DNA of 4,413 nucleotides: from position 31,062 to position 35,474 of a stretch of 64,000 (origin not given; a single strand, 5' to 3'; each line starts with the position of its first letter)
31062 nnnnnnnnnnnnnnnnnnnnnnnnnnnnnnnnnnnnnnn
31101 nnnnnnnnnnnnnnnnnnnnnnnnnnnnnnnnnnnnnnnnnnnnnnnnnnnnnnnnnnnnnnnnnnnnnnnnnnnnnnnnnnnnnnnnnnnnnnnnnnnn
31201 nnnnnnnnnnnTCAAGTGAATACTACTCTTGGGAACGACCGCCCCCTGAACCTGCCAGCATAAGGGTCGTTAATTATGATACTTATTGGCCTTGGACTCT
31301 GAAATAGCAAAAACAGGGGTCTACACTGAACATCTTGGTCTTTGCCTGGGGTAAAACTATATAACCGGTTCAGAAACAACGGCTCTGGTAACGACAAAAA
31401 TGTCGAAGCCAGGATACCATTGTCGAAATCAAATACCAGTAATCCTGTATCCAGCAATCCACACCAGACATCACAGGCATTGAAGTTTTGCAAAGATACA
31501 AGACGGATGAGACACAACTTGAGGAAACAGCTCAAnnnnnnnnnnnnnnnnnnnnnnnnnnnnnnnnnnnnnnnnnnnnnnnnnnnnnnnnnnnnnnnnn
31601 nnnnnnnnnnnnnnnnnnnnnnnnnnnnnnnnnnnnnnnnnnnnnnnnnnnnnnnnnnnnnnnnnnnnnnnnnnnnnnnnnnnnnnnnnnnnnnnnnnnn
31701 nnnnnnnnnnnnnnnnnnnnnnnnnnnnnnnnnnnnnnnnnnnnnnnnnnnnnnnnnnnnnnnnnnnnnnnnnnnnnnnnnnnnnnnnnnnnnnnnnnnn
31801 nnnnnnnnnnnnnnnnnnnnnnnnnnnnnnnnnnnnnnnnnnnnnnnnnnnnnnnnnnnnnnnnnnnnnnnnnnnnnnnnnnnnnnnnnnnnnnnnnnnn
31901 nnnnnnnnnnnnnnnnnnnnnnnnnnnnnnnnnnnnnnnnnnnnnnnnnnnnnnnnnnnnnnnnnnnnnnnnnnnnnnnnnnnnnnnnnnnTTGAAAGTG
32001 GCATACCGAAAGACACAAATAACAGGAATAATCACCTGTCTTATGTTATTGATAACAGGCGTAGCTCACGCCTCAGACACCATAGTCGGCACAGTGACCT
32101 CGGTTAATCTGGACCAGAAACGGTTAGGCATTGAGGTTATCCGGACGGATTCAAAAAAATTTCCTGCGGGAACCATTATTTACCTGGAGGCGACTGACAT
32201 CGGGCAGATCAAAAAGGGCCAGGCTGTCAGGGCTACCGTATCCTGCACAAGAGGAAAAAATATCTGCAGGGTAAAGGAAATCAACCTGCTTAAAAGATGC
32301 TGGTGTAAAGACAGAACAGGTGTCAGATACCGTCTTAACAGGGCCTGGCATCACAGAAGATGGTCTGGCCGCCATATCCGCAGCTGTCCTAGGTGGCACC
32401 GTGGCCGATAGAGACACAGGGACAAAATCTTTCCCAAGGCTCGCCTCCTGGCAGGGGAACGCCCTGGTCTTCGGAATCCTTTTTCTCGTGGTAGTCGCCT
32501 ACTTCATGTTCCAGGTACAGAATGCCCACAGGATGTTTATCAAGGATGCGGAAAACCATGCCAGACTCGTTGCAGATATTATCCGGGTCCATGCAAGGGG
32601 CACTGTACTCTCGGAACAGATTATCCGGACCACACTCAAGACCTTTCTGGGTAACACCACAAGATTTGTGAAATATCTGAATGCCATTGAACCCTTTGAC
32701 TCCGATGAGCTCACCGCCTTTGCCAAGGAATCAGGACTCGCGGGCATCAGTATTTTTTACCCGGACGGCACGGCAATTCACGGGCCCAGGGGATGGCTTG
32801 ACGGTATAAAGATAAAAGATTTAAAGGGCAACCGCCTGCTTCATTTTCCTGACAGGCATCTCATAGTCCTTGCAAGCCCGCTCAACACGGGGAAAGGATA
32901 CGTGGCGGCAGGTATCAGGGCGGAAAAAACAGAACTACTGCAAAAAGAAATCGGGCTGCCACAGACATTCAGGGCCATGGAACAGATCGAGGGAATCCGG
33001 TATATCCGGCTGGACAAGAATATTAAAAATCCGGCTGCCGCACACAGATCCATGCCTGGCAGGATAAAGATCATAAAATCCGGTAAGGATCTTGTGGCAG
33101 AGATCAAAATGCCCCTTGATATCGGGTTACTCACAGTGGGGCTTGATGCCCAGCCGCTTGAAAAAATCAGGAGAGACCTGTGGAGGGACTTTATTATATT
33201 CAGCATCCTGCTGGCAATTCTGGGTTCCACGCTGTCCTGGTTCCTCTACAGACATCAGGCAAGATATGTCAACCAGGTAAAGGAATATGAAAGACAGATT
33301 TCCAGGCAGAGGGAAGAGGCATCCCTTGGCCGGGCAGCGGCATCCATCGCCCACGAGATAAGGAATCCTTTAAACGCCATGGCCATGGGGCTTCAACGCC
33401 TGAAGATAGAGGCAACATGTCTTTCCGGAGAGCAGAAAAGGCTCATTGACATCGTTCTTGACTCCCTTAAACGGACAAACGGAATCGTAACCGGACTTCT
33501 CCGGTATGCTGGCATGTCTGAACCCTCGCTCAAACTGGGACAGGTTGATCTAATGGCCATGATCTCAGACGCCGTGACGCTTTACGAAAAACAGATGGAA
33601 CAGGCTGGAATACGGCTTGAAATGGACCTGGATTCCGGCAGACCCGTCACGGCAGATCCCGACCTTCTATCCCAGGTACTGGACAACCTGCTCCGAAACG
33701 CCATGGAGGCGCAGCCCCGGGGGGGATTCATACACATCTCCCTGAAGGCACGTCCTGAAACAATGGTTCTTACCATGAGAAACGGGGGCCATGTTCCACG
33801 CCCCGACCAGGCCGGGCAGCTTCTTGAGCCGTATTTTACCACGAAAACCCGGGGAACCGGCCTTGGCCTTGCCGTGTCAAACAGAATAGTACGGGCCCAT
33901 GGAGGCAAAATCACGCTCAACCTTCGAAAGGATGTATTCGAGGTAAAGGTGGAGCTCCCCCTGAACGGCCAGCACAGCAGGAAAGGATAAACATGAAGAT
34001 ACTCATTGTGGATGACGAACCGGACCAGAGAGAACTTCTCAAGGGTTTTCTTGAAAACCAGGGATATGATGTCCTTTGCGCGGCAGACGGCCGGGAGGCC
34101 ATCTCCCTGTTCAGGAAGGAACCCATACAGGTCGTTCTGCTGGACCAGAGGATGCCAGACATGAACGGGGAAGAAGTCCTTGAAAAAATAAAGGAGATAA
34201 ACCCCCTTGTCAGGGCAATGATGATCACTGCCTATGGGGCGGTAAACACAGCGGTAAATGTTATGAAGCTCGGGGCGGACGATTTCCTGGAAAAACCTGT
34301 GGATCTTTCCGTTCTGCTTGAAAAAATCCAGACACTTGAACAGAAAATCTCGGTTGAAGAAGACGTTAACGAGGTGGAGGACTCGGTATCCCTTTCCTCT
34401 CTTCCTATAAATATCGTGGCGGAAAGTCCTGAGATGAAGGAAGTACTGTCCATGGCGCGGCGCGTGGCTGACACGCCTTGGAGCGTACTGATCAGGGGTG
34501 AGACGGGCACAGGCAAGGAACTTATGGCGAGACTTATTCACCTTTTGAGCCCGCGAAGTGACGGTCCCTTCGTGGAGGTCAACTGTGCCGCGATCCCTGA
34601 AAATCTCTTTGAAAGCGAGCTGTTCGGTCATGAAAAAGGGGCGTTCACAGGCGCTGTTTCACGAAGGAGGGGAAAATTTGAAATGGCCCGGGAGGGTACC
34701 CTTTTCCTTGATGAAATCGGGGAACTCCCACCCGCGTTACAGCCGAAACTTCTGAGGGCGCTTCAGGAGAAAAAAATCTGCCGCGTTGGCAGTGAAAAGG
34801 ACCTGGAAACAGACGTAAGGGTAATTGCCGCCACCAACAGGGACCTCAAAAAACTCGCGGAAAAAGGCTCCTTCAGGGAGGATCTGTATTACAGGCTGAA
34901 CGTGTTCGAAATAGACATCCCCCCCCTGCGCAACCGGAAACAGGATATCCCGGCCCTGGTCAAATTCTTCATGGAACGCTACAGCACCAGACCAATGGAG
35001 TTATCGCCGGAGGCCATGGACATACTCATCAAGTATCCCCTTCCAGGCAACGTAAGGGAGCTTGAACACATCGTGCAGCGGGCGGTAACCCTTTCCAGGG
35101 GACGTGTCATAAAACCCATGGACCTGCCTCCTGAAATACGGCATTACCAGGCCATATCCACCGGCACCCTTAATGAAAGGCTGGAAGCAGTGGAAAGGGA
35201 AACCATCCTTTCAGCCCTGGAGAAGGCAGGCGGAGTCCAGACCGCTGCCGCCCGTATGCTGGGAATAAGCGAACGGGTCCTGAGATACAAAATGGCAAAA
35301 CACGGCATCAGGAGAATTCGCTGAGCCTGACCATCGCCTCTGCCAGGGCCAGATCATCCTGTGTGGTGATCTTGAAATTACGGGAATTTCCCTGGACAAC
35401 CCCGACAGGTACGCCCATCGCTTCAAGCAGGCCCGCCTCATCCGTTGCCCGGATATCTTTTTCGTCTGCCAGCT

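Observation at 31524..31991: Two near-identical 125-bp structured repeats (plus a decayed partial unit) immediately upstream of a sigma-54 two-component operon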

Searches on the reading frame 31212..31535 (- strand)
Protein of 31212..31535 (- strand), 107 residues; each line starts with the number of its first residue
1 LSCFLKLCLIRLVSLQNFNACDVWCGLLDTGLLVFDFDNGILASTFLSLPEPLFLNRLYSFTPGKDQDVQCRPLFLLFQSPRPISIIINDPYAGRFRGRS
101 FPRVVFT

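Call 8: search_protein_families(library=pfam, proteins=[window:31212-31535:-])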
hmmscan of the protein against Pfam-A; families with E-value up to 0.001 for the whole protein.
window:31212-31535:- (107 aa): 0 families

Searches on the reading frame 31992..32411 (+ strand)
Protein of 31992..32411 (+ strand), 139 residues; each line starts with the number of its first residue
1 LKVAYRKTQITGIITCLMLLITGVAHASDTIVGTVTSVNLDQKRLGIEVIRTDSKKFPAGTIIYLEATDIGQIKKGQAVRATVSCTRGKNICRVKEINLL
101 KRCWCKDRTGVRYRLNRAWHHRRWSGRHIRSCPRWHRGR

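Call 8: search_protein_families(library=pfam, proteins=[window:31992-32411:+])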
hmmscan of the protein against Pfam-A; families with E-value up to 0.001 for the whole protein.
window:31992-32411:+ (139 aa): 0 families

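Call 19: find_homologous_proteins(query=window:31998-32408:+, max_evalue=0.001)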
Query window:31998-32408:+ (137 aa): 2 proteins with E <= 0.001 among 14 candidates.
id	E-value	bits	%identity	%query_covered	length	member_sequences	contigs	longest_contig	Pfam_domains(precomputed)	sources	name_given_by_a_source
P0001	5.3e-77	274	99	89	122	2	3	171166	-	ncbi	-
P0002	3.3e-28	116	46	92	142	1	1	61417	-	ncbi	-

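Call 20: find_encoding_contigs(protein=P0001, flank=10000, max_places=10)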
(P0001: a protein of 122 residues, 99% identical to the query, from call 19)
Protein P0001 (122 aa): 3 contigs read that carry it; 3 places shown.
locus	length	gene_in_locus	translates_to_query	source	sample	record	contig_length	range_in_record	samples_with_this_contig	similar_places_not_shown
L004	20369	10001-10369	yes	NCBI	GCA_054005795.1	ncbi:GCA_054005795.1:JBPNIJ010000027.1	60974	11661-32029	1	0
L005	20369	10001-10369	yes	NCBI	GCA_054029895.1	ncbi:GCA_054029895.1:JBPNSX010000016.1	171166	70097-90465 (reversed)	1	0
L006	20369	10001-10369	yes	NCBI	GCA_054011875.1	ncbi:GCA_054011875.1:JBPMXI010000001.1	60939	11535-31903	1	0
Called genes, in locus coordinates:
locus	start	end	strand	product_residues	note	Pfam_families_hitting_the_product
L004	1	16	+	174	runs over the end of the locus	PF00156:Pribosyltran, PF14681:UPRTase (weak)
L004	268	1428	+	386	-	PF04166:PdxA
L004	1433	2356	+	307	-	PF00005:ABC_tran, PF13304:AAA_21, PF27102:NodI_C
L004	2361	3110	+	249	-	PF01061:ABC2_membrane, PF12698:ABC2_membrane_3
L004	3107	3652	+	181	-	PF02367:TsaE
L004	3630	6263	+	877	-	PF08447:PAS_3, PF00989:PAS (weak), PF08448:PAS_4 (weak), PF13188:PAS_8 (weak), PF13426:PAS_9 (weak), PF13426:PAS_9, PF02518:HATPase_c, PF00072:Response_reg, +2 more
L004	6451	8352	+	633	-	PF16177:ACAS_N, PF00501:AMP-binding, PF13193:AMP-binding_C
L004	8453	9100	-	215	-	PF13441:Gly-zipper_YMGG, PF05433:Rick_17kDa_Anti (weak), PF13488:Gly-zipper_Omp, PF00691:OmpA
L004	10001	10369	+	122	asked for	-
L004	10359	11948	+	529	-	PF00512:HisKA, PF02518:HATPase_c, PF14501:HATPase_c_5 (faint)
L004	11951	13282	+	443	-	PF00072:Response_reg, PF00158:Sigma54_activat, PF01078:Mg_chelatase (faint), PF14532:Sigma54_activ_2, PF07728:AAA_5, PF25601:AAA_lid_14, PF02954:HTH_8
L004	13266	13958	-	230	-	PF01128:IspD, PF12804:NTP_transf_3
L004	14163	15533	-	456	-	PF01565:FAD_binding_4, PF02913:FAD-oxidase_C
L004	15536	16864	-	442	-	PF11638:DnaA_N, PF00308:Bac_DnaA, PF08299:Bac_DnaA_C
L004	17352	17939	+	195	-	PF01966:HD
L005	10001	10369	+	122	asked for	-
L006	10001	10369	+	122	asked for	-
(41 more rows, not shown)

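Call 21: find_encoding_contigs(protein=P0002, flank=10000, max_places=10)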
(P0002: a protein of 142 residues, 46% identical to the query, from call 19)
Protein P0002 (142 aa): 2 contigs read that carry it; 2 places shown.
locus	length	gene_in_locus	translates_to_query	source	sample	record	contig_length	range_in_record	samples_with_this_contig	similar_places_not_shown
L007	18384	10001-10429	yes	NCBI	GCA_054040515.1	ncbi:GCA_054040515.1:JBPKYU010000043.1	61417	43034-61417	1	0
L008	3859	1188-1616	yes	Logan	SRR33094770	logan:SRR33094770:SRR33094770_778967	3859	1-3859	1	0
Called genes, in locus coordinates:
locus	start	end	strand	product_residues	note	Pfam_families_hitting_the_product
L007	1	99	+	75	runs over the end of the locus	-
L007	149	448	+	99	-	PF28260:DVU_0533 (weak)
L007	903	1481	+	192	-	PF12762:DDE_Tnp_IS1595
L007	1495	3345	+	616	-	PF06480:FtsH_ext, PF06068:TIP49 (faint), PF00004:AAA, PF07728:AAA_5 (faint), PF17862:AAA_lid_3, PF01434:Peptidase_M41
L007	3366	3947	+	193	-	-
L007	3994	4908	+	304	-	PF10518:TAT_signal (weak), PF13187:Fer4_9 (faint), PF12838:Fer4_7 (faint), PF00037:Fer4 (faint), PF12797:Fer4_2 (faint), PF12837:Fer4_6 (faint), PF13247:Fer4_11, PF13237:Fer4_10 (weak)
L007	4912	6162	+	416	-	PF03916:NrfD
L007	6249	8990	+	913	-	PF13185:GAF_2, PF01590:GAF (weak), PF00989:PAS, PF13426:PAS_9, PF08448:PAS_4, PF13426:PAS_9, PF00512:HisKA, PF02518:HATPase_c, +4 more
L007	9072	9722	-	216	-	PF13441:Gly-zipper_YMGG, PF13488:Gly-zipper_Omp, PF05433:Rick_17kDa_Anti (weak), PF00691:OmpA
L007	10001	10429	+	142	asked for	-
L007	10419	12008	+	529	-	PF00512:HisKA, PF02518:HATPase_c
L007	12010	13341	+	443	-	PF00072:Response_reg, PF00158:Sigma54_activat, PF01078:Mg_chelatase (faint), PF14532:Sigma54_activ_2, PF07728:AAA_5, PF25601:AAA_lid_14, PF02954:HTH_8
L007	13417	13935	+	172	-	PF02482:Ribosomal_S30AE, PF00313:CSD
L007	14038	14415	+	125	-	PF00216:Bac_DNA_binding (faint), PF10025:DUF2267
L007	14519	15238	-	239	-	PF00156:Pribosyltran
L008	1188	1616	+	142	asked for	-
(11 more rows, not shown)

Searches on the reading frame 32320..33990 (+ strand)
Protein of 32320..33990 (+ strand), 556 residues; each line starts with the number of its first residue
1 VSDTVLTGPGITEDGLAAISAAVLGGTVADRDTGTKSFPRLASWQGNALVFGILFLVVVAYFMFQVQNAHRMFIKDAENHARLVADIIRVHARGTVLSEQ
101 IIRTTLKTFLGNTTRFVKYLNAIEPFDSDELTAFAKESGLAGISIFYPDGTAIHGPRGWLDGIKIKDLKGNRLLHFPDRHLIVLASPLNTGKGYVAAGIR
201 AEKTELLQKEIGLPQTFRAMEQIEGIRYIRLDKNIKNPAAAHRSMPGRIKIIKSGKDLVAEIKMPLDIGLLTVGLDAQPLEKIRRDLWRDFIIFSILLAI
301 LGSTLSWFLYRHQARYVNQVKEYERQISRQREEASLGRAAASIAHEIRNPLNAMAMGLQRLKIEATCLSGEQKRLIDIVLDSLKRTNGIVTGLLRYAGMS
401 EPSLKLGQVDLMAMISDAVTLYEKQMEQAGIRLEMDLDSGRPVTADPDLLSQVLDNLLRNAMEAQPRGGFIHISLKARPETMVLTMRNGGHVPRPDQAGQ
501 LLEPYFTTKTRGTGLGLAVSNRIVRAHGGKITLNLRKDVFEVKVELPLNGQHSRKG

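Call 8: search_protein_families(library=pfam, proteins=[window:32320-33990:+])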
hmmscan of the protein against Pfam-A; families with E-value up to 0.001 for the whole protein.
window:32320-33990:+ (556 aa): 3 families
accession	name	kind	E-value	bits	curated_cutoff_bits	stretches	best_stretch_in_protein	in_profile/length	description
PF02518.31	HATPase_c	-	2.3e-17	63.9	26.4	1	446-547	2-108/111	Histidine kinase-, DNA gyrase B-, and HSP90-like ATPase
PF00512.31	HisKA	-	1.3e-11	44.8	26.9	1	336-397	2-61/66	His Kinase A (phospho-acceptor) domain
PF14501.12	HATPase_c_5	-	6.3e-06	26.5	22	1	450-547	6-102/102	GHKL domain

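Call 40: find_homologous_proteins(query=window:32350-33990:+, max_evalue=1e-30)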
Query window:32350-33990:+ (546 aa): 477 proteins with E <= 1e-30 among 8000 candidates; the best 120 are listed.
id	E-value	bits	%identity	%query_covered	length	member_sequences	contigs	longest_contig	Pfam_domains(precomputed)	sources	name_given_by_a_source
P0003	0.0e+0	1170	99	97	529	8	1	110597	PF02518.32,PF00512.32,PF14501.13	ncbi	-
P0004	3.5e-248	843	73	95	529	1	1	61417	PF02518.32,PF00512.32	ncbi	-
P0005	2.1e-194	665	60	95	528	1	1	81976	PF02518.32,PF00512.32,PF14501.13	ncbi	-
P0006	2.1e-167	576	54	93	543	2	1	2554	PF02518.32,PF00512.32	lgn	-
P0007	2.3e-159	550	51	95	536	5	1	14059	PF02518.32,PF00512.32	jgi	jgi:two-component system sensor histidine kinase HydH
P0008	2.2e-152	527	49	92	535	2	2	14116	PF02518.32,PF00512.32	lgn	-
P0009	4.8e-149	516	49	92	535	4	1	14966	PF02518.32,PF00512.32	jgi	jgi:signal transduction histidine kinase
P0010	3.3e-146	506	48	94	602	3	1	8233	PF02518.32,PF00512.32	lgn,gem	-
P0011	3.0e-142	493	47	92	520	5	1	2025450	PF02518.32,PF00512.32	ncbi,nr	ncbi:sensor histidine kinase [Dissulfurimicrobium hydrothermale]|nr:ATP-binding protein [Dissulfurim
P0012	9.6e-139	482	45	93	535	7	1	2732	PF02518.32,PF00512.32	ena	-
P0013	2.6e-136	474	45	95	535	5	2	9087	PF02518.32,PF00512.32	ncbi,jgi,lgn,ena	jgi:signal transduction histidine kinase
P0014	2.4e-132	461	46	95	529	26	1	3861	PF02518.32,PF00512.32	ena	-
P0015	2.2e-131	457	43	95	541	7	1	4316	PF02518.32,PF00512.32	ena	-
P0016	3.4e-131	457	45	93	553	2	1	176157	PF02518.32,PF00512.32,PF14501.13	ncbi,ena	-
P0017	6.8e-131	456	43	95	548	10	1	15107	PF02518.32,PF00512.32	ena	-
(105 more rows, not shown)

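Call 42: find_encoding_contigs(protein=P0005, flank=4000, max_places=3)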
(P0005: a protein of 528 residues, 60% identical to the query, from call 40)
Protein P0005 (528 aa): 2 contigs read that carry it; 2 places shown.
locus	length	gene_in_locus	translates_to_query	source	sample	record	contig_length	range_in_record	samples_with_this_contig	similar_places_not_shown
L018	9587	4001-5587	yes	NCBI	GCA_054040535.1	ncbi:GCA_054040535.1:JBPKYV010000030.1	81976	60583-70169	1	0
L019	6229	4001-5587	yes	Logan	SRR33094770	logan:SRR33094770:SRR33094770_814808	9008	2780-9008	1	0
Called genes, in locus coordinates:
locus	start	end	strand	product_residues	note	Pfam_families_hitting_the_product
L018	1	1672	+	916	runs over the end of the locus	PF13185:GAF_2, PF00989:PAS, PF08448:PAS_4, PF13426:PAS_9, PF08448:PAS_4, PF13426:PAS_9, PF00512:HisKA, PF02518:HATPase_c, +5 more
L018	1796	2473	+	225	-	PF03460:NIR_SIR_ferr, PF01077:NIR_SIR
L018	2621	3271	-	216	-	PF13441:Gly-zipper_YMGG, PF05433:Rick_17kDa_Anti (weak), PF13488:Gly-zipper_Omp, PF00691:OmpA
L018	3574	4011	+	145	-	-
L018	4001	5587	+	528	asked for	PF00512:HisKA, PF02518:HATPase_c, PF14501:HATPase_c_5 (weak)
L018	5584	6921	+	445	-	PF00072:Response_reg, PF00158:Sigma54_activat, PF01078:Mg_chelatase (faint), PF14532:Sigma54_activ_2, PF07728:AAA_5 (weak), PF25601:AAA_lid_14, PF02954:HTH_8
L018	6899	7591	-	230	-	PF01128:IspD, PF12804:NTP_transf_3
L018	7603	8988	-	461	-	PF01565:FAD_binding_4, PF02913:FAD-oxidase_C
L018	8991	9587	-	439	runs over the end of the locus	PF11638:DnaA_N, PF00308:Bac_DnaA, PF22688:Hda_lid (faint), PF08299:Bac_DnaA_C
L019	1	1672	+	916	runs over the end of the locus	PF13185:GAF_2, PF00989:PAS, PF08448:PAS_4, PF13426:PAS_9, PF08448:PAS_4, PF13426:PAS_9, PF00512:HisKA, PF02518:HATPase_c, +5 more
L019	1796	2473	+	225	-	PF03460:NIR_SIR_ferr, PF01077:NIR_SIR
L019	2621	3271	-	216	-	PF13441:Gly-zipper_YMGG, PF05433:Rick_17kDa_Anti (weak), PF13488:Gly-zipper_Omp, PF00691:OmpA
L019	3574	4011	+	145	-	-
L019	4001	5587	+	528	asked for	PF00512:HisKA, PF02518:HATPase_c, PF14501:HATPase_c_5 (weak)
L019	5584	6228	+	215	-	?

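Call 43: find_encoding_contigs(protein=P0007, flank=4000, max_places=3)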
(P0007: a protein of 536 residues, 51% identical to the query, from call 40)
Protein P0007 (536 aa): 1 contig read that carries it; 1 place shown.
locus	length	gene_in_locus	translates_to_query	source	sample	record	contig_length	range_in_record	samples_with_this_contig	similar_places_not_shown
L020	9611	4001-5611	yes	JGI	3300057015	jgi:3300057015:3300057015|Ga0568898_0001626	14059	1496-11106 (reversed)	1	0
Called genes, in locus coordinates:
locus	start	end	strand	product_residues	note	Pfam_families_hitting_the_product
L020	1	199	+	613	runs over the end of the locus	PF00493:MCM (faint), PF00004:AAA, PF07724:AAA_2, PF10431:ClpB_D2-small (weak)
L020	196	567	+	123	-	PF00072:Response_reg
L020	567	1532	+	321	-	PF00490:ALAD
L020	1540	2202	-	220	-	PF00160:Pro_isomerase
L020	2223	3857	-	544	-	PF02878:PGM_PMM_I, PF02879:PGM_PMM_II, PF02880:PGM_PMM_III, PF24947:PGM1_C_vert_fung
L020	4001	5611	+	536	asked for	PF00512:HisKA, PF02518:HATPase_c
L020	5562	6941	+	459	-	PF00072:Response_reg, PF00158:Sigma54_activat, PF14532:Sigma54_activ_2, PF07728:AAA_5 (weak), PF25601:AAA_lid_14, PF02954:HTH_8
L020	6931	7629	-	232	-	PF00702:Hydrolase, PF13419:HAD_2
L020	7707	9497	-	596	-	PF04055:Radical_SAM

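Call 77: find_encoding_contigs(protein=P0008, flank=3000, max_places=2)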
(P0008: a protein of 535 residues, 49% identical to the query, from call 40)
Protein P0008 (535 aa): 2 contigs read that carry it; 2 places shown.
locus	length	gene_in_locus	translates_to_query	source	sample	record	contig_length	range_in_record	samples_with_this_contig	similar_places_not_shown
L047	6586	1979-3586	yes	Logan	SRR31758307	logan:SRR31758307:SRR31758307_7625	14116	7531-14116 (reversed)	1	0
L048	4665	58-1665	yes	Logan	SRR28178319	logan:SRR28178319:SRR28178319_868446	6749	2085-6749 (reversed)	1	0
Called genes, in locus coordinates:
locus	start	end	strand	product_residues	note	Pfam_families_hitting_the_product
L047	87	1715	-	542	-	PF02878:PGM_PMM_I, PF02879:PGM_PMM_II, PF02880:PGM_PMM_III, PF24947:PGM1_C_vert_fung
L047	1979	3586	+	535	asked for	PF00512:HisKA, PF02518:HATPase_c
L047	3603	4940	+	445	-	PF00072:Response_reg, PF00158:Sigma54_activat, PF14532:Sigma54_activ_2, PF07728:AAA_5, PF25601:AAA_lid_14, PF02954:HTH_8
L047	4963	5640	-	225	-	PF00702:Hydrolase, PF12710:HAD (faint), PF13419:HAD_2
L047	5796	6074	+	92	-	PF09098:Dehyd-heme_bind (weak)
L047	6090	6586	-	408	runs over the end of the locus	PF12704:MacB_PCD, PF02687:FtsX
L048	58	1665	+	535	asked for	PF00512:HisKA, PF02518:HATPase_c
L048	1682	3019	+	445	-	PF00072:Response_reg, PF00158:Sigma54_activat, PF14532:Sigma54_activ_2, PF07728:AAA_5, PF25601:AAA_lid_14, PF02954:HTH_8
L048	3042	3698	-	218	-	PF00702:Hydrolase, PF12710:HAD (faint), PF13419:HAD_2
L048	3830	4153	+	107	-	PF09098:Dehyd-heme_bind (weak)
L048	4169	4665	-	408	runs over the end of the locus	PF12704:MacB_PCD, PF02687:FtsX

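Call 78: find_encoding_contigs(protein=P0011, flank=3000, max_places=2)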
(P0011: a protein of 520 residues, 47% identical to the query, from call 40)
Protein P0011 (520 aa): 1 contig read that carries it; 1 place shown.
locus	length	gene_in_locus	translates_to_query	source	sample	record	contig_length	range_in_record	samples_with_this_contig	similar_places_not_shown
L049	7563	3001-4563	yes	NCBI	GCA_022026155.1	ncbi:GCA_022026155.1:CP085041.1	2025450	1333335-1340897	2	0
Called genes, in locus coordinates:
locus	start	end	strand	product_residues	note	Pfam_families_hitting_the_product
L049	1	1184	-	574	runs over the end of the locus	PF02366:PMT (weak)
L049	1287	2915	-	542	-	PF02878:PGM_PMM_I, PF02879:PGM_PMM_II, PF02880:PGM_PMM_III, PF24947:PGM1_C_vert_fung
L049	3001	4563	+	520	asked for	PF00512:HisKA, PF02518:HATPase_c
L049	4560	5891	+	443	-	PF00072:Response_reg, PF00158:Sigma54_activat, PF14532:Sigma54_activ_2, PF07728:AAA_5 (weak), PF25601:AAA_lid_14, PF02954:HTH_8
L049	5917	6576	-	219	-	PF00702:Hydrolase, PF12710:HAD, PF13419:HAD_2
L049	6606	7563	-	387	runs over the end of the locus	PF04055:Radical_SAM, PF13353:Fer4_12, PF12544:LAM_C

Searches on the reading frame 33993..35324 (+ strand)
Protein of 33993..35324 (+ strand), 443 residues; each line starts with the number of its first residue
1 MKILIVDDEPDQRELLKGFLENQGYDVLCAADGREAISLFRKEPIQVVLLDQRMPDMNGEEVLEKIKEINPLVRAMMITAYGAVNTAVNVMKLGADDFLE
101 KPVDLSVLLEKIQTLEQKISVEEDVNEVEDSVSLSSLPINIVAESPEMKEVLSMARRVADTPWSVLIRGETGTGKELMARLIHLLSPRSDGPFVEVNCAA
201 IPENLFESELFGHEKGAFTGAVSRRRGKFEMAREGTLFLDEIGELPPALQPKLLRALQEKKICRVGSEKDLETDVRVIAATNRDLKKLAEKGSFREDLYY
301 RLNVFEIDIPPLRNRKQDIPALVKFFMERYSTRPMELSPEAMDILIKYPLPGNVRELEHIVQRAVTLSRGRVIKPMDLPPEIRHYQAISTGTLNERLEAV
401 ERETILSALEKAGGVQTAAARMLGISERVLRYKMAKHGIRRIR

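Call 8: search_protein_families(library=pfam, proteins=[window:33993-35324:+])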
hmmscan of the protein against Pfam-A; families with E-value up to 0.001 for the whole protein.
window:33993-35324:+ (443 aa): 8 families
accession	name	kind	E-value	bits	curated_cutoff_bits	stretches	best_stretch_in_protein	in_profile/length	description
PF00158.32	Sigma54_activat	-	1.2e-73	246.8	20.2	1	141-307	1-167/168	Sigma-54 interaction domain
PF00072.30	Response_reg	-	2.1e-30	105.6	30.2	1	3-113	1-111/111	Response regulator receiver domain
PF25601.1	AAA_lid_14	-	2.2e-22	79.1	27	1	313-387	1-79/87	AAA+ ATPase lid domain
PF14532.12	Sigma54_activ_2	-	1.3e-20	74.5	25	1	143-312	2-138/138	Sigma-54 interaction domain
PF02954.25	HTH_8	-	1e-13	51.2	22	1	397-436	2-41/42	Bacterial regulatory protein, Fis family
PF07728.20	AAA_5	-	4.6e-08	33.6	22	1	165-285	2-125/139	AAA domain (dynein-related subfamily)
PF01078.27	Mg_chelatase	-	3.6e-06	27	20.3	1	163-282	23-157/207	Magnesium chelatase, subunit ChlI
PF00004.35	AAA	-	0.00012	23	21.2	1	165-289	1-115/131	ATPase family associated with various cellular activities (AAA)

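Call 11: find_encoding_contigs(protein=window:33993-35324:+, flank=6000, max_places=10)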
Protein window:33993-35324:+ (443 aa): 2 contigs read that carry it; 1 place shown.
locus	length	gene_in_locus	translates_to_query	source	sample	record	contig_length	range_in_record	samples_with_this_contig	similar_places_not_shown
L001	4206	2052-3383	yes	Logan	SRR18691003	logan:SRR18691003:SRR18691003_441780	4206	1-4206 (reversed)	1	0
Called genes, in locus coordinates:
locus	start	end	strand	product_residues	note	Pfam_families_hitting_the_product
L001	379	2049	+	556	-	PF00512:HisKA, PF02518:HATPase_c, PF14501:HATPase_c_5 (weak)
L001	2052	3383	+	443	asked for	PF00072:Response_reg, PF00158:Sigma54_activat, PF01078:Mg_chelatase (faint), PF14532:Sigma54_activ_2, PF07728:AAA_5, PF25601:AAA_lid_14, PF02954:HTH_8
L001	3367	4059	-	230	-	PF01128:IspD, PF12804:NTP_transf_3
